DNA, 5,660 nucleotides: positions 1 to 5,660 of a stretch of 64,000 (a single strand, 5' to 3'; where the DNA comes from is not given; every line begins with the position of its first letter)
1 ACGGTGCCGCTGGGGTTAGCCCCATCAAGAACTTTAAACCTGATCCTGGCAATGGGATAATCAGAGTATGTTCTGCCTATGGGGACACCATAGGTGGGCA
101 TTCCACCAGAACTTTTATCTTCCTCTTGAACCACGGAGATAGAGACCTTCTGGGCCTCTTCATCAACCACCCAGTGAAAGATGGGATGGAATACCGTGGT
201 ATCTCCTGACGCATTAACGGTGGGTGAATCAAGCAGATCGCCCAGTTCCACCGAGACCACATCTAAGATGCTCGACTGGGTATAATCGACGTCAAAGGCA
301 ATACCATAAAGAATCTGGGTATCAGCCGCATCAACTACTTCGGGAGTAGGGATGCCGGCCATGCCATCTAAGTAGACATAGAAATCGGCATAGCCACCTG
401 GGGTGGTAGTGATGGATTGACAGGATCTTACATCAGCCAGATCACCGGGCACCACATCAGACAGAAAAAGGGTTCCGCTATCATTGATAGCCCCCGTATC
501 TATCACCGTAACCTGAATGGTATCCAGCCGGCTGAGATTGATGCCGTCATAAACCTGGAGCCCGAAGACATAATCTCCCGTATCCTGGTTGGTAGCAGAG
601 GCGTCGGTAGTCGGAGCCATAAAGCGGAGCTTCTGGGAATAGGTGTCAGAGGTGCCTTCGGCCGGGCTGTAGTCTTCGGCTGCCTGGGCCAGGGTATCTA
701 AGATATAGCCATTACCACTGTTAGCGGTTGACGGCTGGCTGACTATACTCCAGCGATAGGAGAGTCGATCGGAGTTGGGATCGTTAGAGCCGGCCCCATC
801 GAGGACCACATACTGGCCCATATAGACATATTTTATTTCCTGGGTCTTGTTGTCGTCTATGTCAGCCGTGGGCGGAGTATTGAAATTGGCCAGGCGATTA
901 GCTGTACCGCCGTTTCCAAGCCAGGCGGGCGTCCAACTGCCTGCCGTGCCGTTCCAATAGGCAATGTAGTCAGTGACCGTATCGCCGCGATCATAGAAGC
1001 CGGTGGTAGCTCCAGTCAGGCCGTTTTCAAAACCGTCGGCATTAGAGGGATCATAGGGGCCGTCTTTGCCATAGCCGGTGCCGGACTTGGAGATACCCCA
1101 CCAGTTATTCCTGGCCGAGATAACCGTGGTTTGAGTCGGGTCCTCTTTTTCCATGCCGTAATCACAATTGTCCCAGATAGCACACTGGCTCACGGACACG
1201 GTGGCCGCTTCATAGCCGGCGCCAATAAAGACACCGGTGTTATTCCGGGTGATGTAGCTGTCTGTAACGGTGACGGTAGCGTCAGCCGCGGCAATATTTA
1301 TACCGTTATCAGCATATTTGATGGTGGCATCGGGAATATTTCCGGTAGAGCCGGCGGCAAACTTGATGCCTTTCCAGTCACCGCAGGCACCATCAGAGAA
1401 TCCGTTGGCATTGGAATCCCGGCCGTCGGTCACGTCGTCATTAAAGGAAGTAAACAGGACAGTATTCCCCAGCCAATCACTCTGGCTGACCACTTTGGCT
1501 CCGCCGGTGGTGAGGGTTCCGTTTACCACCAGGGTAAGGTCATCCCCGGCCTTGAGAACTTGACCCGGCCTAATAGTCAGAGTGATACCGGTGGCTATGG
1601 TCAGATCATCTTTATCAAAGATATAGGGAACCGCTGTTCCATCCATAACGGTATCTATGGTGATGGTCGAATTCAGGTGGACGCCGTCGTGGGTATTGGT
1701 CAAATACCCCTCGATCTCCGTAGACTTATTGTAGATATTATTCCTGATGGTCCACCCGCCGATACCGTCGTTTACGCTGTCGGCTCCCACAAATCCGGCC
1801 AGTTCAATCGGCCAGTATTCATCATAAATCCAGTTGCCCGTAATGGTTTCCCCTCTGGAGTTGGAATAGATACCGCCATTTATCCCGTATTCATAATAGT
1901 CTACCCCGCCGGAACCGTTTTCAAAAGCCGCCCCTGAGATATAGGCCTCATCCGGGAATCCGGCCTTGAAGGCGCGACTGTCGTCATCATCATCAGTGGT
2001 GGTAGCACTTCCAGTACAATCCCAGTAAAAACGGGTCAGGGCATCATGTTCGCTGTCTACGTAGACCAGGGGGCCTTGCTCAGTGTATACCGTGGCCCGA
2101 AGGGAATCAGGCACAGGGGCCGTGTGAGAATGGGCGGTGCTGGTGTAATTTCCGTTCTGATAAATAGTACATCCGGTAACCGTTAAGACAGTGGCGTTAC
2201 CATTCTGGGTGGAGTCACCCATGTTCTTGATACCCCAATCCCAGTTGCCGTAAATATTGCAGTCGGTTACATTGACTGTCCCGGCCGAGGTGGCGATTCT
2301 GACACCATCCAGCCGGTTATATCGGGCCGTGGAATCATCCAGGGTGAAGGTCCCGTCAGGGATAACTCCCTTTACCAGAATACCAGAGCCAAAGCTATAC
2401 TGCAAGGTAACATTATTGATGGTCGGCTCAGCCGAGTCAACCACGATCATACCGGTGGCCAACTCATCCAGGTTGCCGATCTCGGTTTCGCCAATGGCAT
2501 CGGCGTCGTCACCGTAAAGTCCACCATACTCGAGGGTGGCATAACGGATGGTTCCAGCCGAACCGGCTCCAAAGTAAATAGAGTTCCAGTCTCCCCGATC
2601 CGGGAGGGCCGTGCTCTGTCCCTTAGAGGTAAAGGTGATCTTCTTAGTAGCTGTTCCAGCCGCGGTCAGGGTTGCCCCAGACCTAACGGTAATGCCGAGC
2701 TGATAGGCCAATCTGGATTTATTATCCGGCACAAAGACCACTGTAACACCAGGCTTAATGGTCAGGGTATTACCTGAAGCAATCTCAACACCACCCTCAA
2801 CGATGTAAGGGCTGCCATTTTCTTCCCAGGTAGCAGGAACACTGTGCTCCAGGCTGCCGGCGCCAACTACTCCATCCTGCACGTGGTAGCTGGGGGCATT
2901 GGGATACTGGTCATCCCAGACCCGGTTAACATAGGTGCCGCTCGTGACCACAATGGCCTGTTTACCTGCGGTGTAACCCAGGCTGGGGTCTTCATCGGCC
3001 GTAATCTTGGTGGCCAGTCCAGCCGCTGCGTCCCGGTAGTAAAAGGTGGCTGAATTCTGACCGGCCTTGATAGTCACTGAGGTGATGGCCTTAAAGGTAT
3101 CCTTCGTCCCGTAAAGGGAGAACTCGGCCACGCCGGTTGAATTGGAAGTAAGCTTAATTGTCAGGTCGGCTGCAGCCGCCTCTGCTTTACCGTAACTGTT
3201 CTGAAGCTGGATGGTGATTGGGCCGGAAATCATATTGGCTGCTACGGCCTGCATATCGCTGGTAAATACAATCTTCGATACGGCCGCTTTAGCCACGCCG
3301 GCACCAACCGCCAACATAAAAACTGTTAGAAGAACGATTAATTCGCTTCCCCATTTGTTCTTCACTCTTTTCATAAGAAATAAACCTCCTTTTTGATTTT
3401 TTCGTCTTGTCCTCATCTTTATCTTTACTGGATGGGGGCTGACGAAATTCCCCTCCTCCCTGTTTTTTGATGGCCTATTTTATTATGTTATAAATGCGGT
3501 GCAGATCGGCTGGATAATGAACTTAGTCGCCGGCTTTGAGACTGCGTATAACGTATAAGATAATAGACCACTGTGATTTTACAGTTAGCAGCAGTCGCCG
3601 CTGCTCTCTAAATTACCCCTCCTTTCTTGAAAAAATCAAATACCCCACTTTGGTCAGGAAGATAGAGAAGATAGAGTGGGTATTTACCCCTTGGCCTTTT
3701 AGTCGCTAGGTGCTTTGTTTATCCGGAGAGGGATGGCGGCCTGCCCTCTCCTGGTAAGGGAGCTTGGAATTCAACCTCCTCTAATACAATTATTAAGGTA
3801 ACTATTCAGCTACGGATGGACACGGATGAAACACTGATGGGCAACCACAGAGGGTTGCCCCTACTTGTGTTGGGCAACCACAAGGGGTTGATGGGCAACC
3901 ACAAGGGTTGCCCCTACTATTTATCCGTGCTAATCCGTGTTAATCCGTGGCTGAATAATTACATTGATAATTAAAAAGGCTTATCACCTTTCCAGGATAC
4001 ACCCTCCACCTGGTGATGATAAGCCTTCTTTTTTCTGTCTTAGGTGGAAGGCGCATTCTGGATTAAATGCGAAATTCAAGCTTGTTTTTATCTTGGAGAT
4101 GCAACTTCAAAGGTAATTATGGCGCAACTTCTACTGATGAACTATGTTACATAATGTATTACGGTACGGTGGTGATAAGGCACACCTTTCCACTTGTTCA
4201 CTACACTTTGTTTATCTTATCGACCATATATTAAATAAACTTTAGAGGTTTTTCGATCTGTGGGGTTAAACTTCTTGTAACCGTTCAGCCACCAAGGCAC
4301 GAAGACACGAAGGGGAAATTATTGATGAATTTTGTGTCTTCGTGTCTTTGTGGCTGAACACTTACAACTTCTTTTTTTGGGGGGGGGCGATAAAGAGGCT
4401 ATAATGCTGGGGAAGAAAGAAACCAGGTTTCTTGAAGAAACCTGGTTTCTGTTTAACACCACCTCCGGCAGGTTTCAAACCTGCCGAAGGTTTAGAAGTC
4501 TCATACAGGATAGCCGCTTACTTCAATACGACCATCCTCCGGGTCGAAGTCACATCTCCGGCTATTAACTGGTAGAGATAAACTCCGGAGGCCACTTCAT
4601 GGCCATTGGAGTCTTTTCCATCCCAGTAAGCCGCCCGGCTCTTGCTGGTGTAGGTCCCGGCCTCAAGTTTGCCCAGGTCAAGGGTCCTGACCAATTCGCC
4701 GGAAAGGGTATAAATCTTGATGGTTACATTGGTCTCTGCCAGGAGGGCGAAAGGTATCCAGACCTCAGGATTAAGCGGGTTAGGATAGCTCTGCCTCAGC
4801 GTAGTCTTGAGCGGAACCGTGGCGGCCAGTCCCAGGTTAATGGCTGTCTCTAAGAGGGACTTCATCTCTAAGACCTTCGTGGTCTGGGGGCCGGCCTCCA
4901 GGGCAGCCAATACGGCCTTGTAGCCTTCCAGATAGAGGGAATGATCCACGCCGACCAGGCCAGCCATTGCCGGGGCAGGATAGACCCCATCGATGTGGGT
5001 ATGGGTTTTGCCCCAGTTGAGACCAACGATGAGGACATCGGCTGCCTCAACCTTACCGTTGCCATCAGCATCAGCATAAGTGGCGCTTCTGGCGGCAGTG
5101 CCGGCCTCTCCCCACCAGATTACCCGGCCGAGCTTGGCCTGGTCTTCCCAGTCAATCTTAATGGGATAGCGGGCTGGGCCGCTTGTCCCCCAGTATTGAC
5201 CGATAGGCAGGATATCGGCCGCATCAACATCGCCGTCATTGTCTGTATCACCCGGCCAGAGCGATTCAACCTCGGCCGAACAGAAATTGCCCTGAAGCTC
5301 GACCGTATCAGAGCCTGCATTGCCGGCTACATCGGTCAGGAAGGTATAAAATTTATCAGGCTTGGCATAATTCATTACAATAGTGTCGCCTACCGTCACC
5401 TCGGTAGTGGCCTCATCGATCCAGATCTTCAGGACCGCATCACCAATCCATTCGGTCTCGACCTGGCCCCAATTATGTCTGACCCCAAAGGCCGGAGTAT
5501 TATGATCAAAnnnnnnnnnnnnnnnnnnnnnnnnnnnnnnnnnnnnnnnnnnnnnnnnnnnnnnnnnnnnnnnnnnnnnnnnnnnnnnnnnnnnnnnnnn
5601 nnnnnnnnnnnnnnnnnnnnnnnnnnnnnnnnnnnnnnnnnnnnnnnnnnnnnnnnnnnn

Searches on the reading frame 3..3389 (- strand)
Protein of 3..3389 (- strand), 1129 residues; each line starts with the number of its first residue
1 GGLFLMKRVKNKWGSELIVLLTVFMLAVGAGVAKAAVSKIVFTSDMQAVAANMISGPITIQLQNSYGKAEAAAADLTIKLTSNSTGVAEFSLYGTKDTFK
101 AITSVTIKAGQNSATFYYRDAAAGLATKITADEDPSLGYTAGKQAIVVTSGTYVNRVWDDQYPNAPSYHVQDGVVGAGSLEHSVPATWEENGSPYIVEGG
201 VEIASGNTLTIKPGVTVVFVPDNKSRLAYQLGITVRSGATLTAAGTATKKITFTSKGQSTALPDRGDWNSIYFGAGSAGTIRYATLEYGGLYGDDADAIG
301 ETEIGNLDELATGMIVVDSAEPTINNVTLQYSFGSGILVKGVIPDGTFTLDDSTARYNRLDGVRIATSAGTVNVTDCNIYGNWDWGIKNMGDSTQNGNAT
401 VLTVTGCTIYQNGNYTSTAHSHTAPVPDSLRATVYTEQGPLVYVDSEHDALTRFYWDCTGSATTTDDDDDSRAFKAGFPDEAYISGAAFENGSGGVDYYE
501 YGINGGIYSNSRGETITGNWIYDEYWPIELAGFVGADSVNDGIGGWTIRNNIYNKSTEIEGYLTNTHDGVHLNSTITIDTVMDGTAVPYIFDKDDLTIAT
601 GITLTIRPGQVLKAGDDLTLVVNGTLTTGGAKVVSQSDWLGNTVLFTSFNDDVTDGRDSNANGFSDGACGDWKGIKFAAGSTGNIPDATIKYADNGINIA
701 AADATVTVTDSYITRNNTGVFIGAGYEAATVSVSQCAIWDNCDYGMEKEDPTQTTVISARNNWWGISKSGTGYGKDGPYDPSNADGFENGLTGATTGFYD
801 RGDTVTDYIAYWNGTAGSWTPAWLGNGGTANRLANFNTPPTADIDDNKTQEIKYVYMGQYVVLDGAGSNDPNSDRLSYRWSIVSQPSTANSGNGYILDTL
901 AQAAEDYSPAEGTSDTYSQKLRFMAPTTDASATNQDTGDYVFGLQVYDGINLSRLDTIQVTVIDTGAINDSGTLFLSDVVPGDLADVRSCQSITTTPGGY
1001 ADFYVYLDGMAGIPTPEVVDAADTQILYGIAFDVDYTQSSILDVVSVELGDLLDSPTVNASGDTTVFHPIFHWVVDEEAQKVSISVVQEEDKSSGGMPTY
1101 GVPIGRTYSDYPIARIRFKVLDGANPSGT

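Call 9: search_protein_families(library=pfam, proteins=[window:3-3389:-], max_evalue=0.1)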
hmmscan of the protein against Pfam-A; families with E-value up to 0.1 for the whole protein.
window:3-3389:- (1129 aa): 3 families
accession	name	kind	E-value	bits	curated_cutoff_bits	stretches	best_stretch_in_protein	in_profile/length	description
PF13229.12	Beta_helix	-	7.5e-14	52.1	25.9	2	311-415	23-116/158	Right handed beta helix region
PF22352.2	K319L-like_PKD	-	2.7e-06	27.7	27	1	858-890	11-43/84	K319L-like, PKD domain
PF21027.3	Sde0182_C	-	0.025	15.6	27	1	861-888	2-29/83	Cellulose-binding protein Sde0182, C-terminal domain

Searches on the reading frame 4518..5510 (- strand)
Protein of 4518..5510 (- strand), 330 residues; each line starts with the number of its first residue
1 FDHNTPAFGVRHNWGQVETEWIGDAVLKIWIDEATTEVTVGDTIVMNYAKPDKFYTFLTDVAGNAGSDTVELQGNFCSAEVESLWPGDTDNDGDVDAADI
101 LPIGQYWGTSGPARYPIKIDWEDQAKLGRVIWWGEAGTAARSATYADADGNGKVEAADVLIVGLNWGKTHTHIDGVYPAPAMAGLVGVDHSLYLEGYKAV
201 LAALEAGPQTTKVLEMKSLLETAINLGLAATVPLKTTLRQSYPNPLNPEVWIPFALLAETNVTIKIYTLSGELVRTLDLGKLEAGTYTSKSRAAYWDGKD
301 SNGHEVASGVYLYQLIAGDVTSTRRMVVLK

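Call 31: search_protein_families(library=ncbifam, proteins=[window:4518-5510:-], max_evalue=0.01)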
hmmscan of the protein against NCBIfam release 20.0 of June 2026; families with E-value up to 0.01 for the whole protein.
window:4518-5510:- (330 aa): 9 families
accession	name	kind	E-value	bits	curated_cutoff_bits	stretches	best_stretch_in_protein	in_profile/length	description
NF033707.1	T9SS_sortase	equivalog_domain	6.7e-08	30.6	420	1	237-317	997-1077/1095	type IX secretion system sortase PorU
NF005176.1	PRK06655.1-1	equivalog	9.7e-08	32.2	230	1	258-315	95-147/197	flagellar hook assembly protein FlgD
TIGR04183.1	Por_Secre_tail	domain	2.5e-07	30.5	23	1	242-328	2-71/72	T9SS type A sorting domain-containing protein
NF009276.0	PRK12633.1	equivalog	8e-07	29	383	1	260-321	129-185/234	flagellar basal body rod modification protein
NF052228.1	T9SS_PorZ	equivalog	9.4e-07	27.6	260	1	242-319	676-744/757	type IX secretion system anionic LPS delivery protein PorZ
NF052323.1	T9SSA_dep_M6i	equivalog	0.00063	17.8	600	1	242-317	961-1026/1043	T9SS-dependent M6-like inactivated metalloprotease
NF053608.1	Lsa66_OmpA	equivalog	0.00086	17.8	700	1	294-322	205-233/581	fibronectin-binding adhesin Lsa66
NF038113.1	T9SSA_dep_M36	equivalog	0.0032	15.7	885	1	234-328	788-868/869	T9SS-dependent M36 family metallopeptidase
NF009452.0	PRK12812.1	equivalog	0.0035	16.6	258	1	259-314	151-203/289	flagellar basal body rod modification protein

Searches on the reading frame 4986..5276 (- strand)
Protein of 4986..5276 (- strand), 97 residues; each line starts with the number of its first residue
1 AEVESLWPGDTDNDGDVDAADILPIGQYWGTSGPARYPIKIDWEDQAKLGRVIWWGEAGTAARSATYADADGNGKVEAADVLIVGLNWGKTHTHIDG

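Call 13: search_protein_families(library=pfam, proteins=[window:4986-5276:-], max_evalue=10)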
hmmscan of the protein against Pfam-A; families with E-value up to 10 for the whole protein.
seq(97 aa): 5 families
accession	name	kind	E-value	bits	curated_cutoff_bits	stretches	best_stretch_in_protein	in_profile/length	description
PF00404.24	Dockerin_1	-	5.1e-09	36.6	22.9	1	8-84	1-52/57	Dockerin type I domain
PF13517.12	FG-GAP_3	-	0.012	16.6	26.9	2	54-77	35-58/61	FG-GAP-like repeat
PF13405.12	EF-hand_6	-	0.014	15.5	25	1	10-22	10-22/30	EF-hand domain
PF00036.39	EF-hand_1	-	0.029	14.3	25.4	1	68-80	9-21/29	EF hand domain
PF13202.12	EF-hand_5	-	1.8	8.6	25.9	1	68-78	8-18/25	EF hand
